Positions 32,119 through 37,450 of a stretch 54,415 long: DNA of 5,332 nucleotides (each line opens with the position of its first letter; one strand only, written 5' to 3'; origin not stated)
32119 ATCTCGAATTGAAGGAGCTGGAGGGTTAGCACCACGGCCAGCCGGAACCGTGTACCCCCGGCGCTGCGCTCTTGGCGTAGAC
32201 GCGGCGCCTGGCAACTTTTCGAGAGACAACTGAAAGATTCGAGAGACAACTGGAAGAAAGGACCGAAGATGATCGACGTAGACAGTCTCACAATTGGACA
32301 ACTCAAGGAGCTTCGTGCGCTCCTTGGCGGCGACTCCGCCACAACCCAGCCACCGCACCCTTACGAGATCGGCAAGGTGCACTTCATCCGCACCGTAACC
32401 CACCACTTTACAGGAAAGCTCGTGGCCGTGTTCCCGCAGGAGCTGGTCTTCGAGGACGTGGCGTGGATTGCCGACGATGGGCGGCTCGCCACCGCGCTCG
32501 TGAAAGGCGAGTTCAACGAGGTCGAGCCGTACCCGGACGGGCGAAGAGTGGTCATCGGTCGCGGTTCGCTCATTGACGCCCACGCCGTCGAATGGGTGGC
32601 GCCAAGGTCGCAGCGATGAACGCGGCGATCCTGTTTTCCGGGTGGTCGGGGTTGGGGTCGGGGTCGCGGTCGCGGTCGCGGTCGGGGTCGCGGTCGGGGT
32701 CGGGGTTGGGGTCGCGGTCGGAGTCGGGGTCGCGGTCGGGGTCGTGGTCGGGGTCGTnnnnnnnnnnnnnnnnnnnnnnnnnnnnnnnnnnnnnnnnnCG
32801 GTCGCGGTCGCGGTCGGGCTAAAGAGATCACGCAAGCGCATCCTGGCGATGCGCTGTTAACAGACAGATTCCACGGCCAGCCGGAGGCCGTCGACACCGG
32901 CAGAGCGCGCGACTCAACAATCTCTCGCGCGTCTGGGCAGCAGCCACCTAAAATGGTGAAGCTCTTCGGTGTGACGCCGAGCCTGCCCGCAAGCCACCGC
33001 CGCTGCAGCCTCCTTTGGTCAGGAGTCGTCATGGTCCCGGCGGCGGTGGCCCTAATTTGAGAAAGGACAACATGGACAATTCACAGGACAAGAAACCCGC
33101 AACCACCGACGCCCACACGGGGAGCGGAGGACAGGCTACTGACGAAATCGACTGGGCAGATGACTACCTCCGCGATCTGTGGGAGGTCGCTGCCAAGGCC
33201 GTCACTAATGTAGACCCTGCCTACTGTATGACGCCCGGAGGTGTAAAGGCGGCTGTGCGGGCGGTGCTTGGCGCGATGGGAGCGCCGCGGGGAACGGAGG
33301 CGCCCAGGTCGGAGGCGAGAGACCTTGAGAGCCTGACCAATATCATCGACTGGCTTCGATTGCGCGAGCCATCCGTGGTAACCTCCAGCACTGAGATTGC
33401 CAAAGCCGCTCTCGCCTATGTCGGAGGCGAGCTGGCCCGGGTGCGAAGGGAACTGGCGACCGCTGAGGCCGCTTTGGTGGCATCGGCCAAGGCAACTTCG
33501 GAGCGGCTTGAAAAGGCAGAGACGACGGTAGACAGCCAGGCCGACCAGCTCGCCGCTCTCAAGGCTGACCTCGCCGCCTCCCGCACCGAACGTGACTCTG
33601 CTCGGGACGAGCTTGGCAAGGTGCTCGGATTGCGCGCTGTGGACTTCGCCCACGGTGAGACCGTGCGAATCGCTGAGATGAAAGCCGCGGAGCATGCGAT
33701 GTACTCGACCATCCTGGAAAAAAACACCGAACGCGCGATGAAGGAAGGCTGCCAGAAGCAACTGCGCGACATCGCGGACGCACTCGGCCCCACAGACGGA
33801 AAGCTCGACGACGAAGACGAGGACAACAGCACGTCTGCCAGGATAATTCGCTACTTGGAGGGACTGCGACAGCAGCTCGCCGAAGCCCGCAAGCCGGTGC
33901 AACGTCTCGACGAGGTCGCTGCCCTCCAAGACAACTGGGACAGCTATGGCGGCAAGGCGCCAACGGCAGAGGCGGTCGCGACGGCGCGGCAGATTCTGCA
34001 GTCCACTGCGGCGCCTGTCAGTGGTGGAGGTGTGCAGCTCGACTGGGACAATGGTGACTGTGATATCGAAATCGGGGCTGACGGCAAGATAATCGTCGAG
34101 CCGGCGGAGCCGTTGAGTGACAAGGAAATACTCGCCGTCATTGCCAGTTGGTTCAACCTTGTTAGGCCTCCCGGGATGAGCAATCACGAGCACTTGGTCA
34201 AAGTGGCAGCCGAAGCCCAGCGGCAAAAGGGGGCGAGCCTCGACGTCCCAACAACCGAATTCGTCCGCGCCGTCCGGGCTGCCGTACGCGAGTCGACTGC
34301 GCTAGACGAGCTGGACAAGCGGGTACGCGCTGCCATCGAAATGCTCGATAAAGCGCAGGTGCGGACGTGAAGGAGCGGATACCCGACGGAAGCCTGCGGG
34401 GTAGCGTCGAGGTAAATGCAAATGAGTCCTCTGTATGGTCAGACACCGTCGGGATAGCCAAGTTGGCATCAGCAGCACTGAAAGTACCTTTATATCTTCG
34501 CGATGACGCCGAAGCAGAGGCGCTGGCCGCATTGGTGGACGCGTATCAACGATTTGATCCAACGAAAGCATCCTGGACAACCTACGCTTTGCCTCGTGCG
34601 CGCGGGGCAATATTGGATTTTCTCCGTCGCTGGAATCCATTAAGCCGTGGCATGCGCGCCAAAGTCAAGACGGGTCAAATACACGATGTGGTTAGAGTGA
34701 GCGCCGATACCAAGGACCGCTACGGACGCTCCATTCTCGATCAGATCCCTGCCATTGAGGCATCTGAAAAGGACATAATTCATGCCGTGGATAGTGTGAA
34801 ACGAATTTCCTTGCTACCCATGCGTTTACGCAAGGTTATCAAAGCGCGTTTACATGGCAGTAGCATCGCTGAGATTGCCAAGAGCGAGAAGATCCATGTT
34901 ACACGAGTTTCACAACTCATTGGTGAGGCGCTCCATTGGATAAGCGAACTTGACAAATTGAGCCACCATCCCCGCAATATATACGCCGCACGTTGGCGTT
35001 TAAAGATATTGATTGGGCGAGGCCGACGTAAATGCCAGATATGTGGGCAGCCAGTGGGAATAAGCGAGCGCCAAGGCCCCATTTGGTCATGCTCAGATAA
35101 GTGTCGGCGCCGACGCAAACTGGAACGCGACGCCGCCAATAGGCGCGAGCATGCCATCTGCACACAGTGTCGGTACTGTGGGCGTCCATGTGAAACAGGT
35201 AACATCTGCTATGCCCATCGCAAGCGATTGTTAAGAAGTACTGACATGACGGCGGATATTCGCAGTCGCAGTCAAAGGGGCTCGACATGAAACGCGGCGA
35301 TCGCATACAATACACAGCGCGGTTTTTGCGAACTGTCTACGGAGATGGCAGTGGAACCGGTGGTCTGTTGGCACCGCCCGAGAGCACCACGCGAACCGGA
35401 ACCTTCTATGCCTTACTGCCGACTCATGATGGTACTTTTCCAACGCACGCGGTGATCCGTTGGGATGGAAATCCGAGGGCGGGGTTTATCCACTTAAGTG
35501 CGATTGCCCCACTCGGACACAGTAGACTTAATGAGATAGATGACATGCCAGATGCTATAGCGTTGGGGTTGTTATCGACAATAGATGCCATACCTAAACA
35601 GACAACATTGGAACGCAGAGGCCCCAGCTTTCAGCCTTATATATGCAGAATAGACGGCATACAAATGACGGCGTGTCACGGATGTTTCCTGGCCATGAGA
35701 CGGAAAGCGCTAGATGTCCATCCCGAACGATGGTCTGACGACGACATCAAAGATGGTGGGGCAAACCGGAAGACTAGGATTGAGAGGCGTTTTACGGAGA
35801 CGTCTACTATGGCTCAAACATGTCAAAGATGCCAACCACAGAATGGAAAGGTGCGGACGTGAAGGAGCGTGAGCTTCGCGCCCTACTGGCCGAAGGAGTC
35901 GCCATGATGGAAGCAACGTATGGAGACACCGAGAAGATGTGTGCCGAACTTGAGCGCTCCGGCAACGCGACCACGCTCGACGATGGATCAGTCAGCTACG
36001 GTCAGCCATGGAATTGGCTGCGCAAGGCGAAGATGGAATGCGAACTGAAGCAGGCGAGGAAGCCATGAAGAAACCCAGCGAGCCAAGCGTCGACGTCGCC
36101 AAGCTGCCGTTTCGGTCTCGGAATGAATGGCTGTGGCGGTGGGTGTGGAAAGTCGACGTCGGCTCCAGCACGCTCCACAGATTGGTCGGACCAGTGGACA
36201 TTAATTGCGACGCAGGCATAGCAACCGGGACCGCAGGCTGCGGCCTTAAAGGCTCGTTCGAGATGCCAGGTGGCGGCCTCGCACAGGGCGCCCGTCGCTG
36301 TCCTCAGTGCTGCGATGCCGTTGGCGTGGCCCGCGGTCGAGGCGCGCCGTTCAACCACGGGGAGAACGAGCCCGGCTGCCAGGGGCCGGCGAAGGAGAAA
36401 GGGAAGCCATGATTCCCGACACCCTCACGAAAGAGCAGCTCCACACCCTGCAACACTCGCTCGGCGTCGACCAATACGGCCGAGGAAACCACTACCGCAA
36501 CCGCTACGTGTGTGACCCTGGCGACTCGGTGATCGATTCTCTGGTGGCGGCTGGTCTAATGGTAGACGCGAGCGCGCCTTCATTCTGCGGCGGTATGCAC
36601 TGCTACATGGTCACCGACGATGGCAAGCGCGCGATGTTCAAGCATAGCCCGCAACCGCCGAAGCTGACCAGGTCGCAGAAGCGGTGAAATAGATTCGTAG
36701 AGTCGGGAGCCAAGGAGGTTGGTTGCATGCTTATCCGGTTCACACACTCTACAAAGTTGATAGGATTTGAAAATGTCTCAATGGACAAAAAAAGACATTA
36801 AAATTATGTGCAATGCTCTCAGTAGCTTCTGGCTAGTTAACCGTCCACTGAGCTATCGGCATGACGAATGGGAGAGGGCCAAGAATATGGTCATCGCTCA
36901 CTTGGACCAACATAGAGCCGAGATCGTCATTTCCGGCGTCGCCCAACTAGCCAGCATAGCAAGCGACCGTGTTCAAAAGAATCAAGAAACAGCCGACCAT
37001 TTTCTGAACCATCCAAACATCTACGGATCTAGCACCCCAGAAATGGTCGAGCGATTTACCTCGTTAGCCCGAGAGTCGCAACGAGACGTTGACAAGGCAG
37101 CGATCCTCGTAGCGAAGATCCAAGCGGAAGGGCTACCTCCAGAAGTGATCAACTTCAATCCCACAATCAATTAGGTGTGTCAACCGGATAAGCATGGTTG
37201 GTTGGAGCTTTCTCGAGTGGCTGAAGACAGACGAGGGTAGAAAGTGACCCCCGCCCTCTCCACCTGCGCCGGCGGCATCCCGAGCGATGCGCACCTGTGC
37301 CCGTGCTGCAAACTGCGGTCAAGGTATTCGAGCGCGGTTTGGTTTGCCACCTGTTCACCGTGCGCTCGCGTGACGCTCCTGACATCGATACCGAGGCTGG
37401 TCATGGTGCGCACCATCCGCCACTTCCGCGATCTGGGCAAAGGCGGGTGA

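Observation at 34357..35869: Sigma-factor two-gene cassette bracketed by a perfect 21-bp direct repeat that sits on gene junctions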

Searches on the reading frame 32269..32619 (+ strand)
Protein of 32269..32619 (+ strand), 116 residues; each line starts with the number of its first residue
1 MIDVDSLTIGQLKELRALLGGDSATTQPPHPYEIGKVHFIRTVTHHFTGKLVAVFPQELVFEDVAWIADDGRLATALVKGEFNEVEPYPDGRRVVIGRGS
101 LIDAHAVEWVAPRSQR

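Call 63: search_protein_families(library=phrogs, proteins=[window:32269-32619:+], max_evalue=0.001)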
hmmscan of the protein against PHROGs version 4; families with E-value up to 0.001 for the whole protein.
window:32269-32619:+ (116 aa): 0 families

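Call 82: find_encoding_contigs(protein=window:32269-32619:+, flank=10000, max_places=6)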
Protein window:32269-32619:+ (116 aa): 1 contig read that carries it; 1 place shown.
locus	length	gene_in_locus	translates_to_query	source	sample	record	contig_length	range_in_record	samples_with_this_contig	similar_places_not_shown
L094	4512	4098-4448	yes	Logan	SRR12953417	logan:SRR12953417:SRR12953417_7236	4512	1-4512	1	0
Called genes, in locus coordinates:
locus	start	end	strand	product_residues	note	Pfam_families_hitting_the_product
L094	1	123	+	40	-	?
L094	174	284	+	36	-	-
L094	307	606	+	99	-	-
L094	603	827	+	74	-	-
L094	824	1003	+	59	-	-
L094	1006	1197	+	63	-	-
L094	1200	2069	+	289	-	PF12684:DUF3799 (weak)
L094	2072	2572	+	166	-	PF13392:HNH_3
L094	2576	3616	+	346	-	-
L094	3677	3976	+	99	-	-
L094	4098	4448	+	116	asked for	-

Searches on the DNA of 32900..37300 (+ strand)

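Call 6: search_dna_similar(query=window:32900-37300:+, collection=phages, mode=distant, max_rows=30)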
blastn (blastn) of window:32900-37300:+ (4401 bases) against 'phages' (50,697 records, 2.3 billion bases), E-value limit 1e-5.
Records with a match: 1; places in all: 1; records where one place covers at least 80% of the query: 0.
Best place of each record, by identity: 80-90% 1.
By first word of the organism name: Rhizobium 1.
By host as written in the record: Rhizobium phaseoli T3_3 1.
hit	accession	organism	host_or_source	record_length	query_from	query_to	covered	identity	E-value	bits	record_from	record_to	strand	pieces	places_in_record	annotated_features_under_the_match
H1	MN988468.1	Rhizobium phage RHph_TM3_3_3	Rhizobium phaseoli T3_3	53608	3535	3611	2%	80.5%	3e-9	73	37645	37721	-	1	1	hypothetical protein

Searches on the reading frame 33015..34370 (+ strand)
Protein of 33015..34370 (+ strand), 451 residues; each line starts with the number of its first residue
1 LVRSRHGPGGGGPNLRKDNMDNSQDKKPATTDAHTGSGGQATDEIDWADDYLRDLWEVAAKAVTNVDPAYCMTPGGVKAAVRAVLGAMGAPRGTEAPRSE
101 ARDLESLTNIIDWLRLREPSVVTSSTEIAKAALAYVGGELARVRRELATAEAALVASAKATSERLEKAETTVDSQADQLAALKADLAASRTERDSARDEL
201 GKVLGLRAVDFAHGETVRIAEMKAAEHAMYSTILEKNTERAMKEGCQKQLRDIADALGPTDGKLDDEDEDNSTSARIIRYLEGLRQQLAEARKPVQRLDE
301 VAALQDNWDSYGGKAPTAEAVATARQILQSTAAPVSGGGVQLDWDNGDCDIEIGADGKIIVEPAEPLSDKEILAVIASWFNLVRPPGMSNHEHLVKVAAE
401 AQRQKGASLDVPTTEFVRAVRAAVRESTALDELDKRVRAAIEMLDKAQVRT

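Call 5: search_protein_families(library=pfam, proteins=[window:33015-34370:+], max_evalue=1)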
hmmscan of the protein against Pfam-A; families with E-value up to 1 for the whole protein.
window:33015-34370:+ (451 aa): 3 families
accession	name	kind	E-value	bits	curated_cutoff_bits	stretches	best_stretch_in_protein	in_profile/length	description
PF07544.18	Med9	-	0.036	14.6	26.9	0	157-188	37-68/80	RNA polymerase II transcription mediator complex subunit 9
PF16515.11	HIP1_clath_bdg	-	0.075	13.9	28.8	0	166-200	41-75/99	Clathrin-binding domain of Huntingtin-interacting protein 1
PF10473.14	CENP-F_leu_zip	-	0.42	11.1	34.5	1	145-202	31-91/140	Leucine-rich repeats of kinetochore protein Cenp-F/LEK1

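Call 7: search_protein_families(library=phrogs, proteins=[window:33015-34370:+], max_evalue=0.01)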
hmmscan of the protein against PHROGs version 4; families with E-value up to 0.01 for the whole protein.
window:33015-34370:+ (451 aa): 0 families

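Call 11: find_related_loci(query=window:33015-34370:+, collection=viral_contigs, flank=6000)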
Query window:33015-34370:+ (451 aa) in viral_contigs; peptide patterns used: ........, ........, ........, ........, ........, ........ (x = any residue, [..] = any of these).
7 stretches matched a pattern, but none encodes a relative of the query by tblastn (E <= 1e-3).

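Call 13: find_homologous_proteins(query=window:33015-34370:+)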
Query window:33015-34370:+ (451 aa): 1 proteins with E <= 0.001 among 8000 candidates.
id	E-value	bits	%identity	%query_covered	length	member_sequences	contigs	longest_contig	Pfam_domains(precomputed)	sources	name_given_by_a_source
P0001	1.1e-271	919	100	96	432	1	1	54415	-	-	-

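Call 83: find_encoding_contigs(protein=P0001, flank=10000, max_places=6)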
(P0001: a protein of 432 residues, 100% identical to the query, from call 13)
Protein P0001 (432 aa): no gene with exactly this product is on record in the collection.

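Call 86: search_protein_families(library=ncbifam, proteins=[window:33072-34370:+], max_evalue=0.01)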
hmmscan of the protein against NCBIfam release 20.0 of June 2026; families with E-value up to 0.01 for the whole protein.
window:33072-34370:+ (432 aa): 2 families
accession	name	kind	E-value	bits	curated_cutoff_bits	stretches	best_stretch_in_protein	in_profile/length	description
NF038350.1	taxis_HmpF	equivalog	0.0013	17.1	200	1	111-245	102-234/553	pilus motility taxis protein HmpF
TIGR04320.1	Surf_Exclu_PgrA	domain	0.006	15.9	70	0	101-174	238-314/360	SEC10/PgrA surface exclusion domain-containing protein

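Call 94: find_encoding_contigs(protein=window:33015-34370:+, flank=10000, max_places=6)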
Protein window:33015-34370:+ (451 aa): no gene with exactly this product is on record in the collection.

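Call 110: search_protein_families(library=padloc, proteins=[window:33072-34370:+], max_evalue=0.01)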
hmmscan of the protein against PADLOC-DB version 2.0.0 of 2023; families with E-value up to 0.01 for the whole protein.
window:33072-34370:+ (432 aa): 4 families
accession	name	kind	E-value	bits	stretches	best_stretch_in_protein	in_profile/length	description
PDLC04575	PDC-M32A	-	4.5e-05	20.7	1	271-334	254-326/375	-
PDLC03868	LmuB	-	6.6e-05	19.4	1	77-312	589-819/1035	-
PDLC04576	PDC-M32A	-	0.0029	14.4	1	275-338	261-335/375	-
PDLC00141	GajB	-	0.0047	13.3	1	111-209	312-408/572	UrvD helicase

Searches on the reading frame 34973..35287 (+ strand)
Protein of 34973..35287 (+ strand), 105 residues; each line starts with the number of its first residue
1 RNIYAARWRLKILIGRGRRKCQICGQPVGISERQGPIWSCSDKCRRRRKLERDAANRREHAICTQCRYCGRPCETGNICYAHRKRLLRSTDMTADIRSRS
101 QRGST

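Call 78: search_protein_families(library=pfam, proteins=[window:34973-35287:+], max_evalue=5)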
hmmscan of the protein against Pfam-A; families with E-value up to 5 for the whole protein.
seq(105 aa): 9 families
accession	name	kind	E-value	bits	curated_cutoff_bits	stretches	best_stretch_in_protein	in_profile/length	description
PF24442.1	DUF7561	-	0.0036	17.6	27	1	18-66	3-49/65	Family of unknown function (DUF7561)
PF09889.16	DUF2116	-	0.041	14.3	26.8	1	19-54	4-34/59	Probable treble clef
PF03107.22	C1_2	-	0.065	14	26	1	14-44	13-39/48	C1 domain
PF00253.27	Ribosomal_S14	-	0.11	12.7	27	1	15-31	12-28/54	Ribosomal protein S14p/S29e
PF11290.13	DUF3090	-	0.31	11.3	27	1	9-29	144-164/170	Protein of unknown function (DUF3090)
PF25169.1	DUF7830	-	0.55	10.6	27.5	1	10-34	24-50/72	Domain of unknown function (DUF7830)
PF14951.11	DUF4503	-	0.98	8.3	27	1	21-67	263-307/392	Domain of unknown function (DUF4503)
PF00412.28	LIM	-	1.3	9.8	22.9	1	40-87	4-49/58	LIM domain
PF18912.6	DZR_2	-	4.1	7.8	27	0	18-31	36-47/56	Double zinc ribbon domain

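Call 108: search_solved_structures(query=window:34973-35287:+, max_evalue=1)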
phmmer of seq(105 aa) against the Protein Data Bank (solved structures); distinct sequences matched with E-value up to 1: 2.
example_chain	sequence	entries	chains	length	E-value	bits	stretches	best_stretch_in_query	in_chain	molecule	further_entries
8hku_L24E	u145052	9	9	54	0.34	14.3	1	19-54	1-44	50S ribosomal protein L24e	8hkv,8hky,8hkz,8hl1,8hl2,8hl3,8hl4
8p66_B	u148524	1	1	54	0.9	12.9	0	17-31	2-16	Clp protease ClpC,Heat shock survival AAA family ATPase ClpK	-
